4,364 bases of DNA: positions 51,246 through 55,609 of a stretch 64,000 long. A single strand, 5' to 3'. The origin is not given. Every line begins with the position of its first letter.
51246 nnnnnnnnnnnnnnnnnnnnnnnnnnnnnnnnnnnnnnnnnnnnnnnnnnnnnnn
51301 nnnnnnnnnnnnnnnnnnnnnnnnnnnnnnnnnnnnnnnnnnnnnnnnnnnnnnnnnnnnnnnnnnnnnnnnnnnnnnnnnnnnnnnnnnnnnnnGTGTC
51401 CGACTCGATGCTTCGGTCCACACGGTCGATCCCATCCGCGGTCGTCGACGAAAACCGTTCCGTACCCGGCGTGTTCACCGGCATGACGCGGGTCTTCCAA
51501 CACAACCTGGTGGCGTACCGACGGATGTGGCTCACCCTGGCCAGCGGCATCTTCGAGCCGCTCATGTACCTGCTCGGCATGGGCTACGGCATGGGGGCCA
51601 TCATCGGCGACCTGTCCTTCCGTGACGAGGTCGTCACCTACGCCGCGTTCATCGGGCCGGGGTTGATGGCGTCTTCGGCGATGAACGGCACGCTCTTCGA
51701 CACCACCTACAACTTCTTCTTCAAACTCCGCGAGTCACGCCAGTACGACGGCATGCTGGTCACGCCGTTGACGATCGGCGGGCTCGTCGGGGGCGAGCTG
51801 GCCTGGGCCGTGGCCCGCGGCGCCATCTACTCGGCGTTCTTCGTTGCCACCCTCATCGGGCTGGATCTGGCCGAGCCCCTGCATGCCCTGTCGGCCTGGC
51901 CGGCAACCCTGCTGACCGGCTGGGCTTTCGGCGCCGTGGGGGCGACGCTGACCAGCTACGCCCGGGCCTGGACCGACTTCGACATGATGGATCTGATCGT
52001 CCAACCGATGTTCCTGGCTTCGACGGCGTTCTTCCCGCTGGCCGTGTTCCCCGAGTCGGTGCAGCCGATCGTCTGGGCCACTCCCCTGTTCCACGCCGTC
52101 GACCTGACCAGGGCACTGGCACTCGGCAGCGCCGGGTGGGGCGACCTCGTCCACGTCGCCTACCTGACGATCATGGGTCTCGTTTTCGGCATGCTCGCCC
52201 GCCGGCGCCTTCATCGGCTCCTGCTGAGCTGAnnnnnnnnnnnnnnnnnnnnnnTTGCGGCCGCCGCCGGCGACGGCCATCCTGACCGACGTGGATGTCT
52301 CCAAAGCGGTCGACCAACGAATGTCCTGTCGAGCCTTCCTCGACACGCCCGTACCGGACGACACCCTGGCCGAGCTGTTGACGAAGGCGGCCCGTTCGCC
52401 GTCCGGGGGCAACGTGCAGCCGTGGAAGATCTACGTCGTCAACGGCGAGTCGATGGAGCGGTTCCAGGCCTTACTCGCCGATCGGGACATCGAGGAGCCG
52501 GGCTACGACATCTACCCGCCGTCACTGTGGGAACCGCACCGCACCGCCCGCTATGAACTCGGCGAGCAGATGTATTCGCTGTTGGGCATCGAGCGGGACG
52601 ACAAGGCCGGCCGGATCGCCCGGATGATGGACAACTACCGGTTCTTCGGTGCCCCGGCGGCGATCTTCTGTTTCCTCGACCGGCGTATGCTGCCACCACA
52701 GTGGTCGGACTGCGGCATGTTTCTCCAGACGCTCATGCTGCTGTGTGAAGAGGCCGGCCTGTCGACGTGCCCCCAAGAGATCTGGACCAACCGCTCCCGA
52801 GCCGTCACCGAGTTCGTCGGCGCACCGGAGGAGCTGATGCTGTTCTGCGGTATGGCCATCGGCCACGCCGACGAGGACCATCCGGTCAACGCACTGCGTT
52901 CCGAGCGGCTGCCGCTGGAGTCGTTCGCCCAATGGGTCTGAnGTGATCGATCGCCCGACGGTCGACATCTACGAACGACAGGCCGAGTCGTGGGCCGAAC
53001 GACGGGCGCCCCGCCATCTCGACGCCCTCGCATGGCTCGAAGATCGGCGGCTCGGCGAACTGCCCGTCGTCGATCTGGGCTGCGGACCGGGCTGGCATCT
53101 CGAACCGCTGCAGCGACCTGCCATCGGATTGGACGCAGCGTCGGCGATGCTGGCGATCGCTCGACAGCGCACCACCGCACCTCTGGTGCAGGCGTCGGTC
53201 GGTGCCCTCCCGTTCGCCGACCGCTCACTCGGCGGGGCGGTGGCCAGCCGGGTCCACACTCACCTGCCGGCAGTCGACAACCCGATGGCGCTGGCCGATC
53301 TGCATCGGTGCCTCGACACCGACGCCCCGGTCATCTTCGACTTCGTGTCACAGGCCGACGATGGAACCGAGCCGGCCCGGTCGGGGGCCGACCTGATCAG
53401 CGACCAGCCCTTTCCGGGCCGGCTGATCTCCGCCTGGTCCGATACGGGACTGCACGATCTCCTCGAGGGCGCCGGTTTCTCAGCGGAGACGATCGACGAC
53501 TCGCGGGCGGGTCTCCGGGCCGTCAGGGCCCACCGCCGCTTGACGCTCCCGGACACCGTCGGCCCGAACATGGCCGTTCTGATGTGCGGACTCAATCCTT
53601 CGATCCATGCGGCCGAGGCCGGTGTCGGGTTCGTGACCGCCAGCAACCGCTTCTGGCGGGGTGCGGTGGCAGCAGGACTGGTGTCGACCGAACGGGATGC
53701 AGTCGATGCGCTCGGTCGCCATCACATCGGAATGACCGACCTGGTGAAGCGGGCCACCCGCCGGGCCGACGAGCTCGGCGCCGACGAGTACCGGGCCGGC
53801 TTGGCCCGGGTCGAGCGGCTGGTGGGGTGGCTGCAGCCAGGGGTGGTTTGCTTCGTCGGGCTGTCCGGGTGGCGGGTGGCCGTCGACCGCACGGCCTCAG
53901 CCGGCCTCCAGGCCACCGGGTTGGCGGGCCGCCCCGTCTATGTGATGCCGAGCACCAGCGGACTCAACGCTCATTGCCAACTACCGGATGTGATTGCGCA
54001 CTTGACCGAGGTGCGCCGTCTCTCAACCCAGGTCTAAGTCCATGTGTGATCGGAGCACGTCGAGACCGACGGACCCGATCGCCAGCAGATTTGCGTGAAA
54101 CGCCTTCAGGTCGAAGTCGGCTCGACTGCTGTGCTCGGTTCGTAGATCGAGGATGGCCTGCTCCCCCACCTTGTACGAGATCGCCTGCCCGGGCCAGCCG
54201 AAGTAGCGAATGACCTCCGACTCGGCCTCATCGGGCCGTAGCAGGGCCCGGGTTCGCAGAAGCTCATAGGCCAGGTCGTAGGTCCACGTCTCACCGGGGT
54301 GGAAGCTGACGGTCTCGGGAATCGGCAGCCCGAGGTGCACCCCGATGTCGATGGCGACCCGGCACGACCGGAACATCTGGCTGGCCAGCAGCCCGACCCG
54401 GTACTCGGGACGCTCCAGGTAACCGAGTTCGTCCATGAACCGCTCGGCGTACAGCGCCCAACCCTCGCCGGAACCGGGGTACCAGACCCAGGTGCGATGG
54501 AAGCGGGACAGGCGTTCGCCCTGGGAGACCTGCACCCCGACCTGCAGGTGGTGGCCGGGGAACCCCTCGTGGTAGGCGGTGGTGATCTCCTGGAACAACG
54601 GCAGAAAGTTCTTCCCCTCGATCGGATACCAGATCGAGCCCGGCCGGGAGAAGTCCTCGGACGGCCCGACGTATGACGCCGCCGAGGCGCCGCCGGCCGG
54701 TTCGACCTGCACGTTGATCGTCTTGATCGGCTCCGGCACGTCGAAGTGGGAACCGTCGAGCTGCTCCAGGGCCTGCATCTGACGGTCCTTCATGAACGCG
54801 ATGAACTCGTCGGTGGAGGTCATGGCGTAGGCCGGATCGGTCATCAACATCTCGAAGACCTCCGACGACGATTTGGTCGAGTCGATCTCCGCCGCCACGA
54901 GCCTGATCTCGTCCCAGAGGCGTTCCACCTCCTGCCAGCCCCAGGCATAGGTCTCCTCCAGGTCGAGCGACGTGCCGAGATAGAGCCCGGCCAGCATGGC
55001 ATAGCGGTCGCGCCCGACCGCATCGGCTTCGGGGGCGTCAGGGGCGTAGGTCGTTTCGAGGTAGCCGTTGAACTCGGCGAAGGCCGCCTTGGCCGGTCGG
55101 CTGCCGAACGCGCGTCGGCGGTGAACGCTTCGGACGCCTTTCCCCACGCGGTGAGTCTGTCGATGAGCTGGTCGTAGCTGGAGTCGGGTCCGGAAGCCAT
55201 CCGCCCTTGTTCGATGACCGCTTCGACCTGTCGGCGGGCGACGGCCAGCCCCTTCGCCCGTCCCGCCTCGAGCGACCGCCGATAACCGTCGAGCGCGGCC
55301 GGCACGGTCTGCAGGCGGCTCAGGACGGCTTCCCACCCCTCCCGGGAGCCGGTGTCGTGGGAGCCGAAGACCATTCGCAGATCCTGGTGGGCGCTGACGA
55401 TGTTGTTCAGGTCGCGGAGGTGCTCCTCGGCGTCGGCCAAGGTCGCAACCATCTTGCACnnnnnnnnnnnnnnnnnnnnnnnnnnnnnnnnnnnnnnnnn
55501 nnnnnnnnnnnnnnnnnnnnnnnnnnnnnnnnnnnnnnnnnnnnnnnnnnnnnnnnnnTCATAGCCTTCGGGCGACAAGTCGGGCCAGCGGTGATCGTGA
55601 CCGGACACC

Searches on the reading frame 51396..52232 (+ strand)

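Call 63: search_protein_families(library=pfam, proteins=[window:51396-52232:+], max_evalue=0.00001)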
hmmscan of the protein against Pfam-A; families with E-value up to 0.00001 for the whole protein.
window:51396-52232:+ (278 aa): 2 families
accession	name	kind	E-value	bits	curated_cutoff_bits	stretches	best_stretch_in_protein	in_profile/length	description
PF01061.29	ABC2_membrane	-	3.3e-10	40.3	26.9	1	35-240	8-208/211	ABC-2 type transporter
PF12698.13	ABC2_membrane_3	-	7.8e-07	28.9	31.6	1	80-268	158-345/347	ABC-2 family transporter protein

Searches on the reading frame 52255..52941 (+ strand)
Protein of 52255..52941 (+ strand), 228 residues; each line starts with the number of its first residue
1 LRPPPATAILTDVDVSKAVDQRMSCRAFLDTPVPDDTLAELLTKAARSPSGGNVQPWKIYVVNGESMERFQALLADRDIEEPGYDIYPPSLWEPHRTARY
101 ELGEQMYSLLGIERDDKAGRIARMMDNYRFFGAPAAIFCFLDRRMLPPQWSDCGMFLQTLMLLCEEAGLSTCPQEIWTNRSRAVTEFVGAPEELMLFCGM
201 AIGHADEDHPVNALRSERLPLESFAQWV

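Call 54: search_protein_families(library=pfam, proteins=[window:52255-52941:+])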
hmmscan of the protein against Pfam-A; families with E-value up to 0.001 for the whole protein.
window:52255-52941:+ (228 aa): 2 families
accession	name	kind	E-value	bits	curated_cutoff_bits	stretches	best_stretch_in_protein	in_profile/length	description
PF00881.29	Nitroreductase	-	5.4e-31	108.5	23.5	1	20-204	2-167/167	Nitroreductase family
PF14512.11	TM1586_NiRdase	-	3.4e-08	33.8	27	0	125-223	57-147/215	Putative TM nitroreductase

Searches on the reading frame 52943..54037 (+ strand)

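Call 64: search_protein_families(library=pfam, proteins=[window:52943-54037:+], max_evalue=0.00001)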
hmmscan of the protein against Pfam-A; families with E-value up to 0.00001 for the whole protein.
window:52943-54037:+ (364 aa): 4 families
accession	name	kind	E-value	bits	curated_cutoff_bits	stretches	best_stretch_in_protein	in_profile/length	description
PF13649.12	Methyltransf_25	-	5.3e-11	43.5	27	1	42-125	1-94/97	Methyltransferase domain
PF08241.18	Methyltransf_11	-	8.9e-11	42.7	21.2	1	43-128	1-91/95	Methyltransferase domain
PF03167.25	UDG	-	1.8e-10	41.5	24.3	1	205-344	3-124/141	Uracil DNA glycosylase superfamily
PF13489.12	Methyltransf_23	-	9.7e-07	29.1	27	1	28-181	12-161/164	Methyltransferase domain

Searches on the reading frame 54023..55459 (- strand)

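Call 64: search_protein_families(library=pfam, proteins=[window:54023-55459:-], max_evalue=0.00001)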
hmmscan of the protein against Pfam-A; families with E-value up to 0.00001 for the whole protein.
window:54023-55459:- (478 aa): 1 family
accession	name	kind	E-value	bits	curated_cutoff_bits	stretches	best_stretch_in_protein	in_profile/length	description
PF05960.17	DUF885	-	1.9e-99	335.1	32.4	1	121-473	183-532/532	Bacterial protein of unknown function (DUF885)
